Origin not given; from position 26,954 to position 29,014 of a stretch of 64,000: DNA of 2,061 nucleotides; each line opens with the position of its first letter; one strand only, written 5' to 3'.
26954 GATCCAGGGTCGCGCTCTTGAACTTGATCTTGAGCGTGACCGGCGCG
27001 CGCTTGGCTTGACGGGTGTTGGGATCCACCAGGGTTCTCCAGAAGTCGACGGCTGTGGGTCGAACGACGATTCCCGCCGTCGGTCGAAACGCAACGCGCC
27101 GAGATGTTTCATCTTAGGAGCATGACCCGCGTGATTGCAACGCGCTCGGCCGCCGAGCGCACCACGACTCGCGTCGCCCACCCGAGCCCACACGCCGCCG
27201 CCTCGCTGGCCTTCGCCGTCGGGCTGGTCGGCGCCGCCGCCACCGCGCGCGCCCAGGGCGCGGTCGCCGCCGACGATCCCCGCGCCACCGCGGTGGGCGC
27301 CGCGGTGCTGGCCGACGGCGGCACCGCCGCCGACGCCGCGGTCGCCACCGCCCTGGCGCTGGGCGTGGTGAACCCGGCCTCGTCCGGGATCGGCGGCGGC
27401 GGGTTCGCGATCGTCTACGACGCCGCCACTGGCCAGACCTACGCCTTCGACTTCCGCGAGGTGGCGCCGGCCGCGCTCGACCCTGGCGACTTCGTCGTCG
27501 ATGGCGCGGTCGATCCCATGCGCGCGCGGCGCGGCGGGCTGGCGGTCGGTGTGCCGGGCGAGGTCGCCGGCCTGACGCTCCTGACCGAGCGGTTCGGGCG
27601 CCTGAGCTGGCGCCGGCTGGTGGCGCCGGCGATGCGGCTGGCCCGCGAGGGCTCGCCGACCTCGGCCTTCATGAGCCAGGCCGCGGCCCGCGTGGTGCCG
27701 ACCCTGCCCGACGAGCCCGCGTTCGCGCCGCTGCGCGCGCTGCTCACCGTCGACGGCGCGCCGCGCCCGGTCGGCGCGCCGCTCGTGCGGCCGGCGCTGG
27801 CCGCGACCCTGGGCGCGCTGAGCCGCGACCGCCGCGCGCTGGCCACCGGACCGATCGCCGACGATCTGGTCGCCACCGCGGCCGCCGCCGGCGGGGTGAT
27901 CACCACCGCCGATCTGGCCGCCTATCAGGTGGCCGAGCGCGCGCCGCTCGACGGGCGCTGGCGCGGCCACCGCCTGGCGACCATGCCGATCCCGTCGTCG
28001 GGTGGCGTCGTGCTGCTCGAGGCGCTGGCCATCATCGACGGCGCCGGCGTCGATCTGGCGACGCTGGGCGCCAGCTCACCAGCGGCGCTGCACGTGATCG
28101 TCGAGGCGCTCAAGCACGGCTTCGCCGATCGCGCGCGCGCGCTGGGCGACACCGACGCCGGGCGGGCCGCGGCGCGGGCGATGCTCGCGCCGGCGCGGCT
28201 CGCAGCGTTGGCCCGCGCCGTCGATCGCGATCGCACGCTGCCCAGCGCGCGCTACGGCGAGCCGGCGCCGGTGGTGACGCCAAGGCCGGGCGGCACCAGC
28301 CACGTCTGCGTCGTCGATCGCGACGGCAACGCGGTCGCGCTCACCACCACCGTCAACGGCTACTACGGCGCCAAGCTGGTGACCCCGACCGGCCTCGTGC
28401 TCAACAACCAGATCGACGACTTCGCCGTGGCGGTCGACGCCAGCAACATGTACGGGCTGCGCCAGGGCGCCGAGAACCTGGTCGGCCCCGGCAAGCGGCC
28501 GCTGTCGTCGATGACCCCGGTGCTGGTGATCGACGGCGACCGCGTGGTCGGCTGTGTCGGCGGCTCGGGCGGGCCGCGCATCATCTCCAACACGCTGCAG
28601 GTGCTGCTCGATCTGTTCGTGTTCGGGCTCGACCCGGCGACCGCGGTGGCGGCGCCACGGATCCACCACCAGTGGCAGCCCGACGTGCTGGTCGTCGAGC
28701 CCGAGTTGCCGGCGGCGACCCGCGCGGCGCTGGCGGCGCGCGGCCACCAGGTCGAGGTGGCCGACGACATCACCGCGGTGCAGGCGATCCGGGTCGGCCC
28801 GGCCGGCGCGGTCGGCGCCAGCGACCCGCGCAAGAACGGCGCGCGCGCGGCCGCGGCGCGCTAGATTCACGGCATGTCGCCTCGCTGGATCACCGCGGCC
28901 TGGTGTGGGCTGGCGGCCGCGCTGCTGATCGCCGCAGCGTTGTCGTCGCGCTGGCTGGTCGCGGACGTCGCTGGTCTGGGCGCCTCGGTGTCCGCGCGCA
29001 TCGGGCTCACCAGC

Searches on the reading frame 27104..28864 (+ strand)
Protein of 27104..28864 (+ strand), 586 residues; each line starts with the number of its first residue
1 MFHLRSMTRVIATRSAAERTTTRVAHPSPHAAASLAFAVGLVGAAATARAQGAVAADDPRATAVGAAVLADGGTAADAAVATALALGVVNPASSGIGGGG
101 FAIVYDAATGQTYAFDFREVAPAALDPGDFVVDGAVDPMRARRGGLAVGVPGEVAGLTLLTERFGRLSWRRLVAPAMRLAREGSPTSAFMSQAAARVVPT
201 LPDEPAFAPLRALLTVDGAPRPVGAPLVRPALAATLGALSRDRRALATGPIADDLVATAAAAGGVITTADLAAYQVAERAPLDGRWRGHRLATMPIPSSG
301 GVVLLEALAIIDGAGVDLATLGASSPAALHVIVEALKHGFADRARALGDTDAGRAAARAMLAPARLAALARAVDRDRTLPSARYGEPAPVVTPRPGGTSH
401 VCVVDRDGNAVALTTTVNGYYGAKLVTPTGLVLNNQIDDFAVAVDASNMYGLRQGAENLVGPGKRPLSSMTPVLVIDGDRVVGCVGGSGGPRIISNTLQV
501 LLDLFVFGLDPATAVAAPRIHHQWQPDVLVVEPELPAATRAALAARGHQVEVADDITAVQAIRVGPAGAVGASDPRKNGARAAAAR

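Call 36: find_encoding_contigs(protein=window:27104-28864:+, flank=10000, max_places=8)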
Protein window:27104-28864:+ (586 aa): no gene with exactly this product is on record in the collection.
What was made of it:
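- Tried and rejected: The 586-aa GGT ORF was not on record (call 36).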
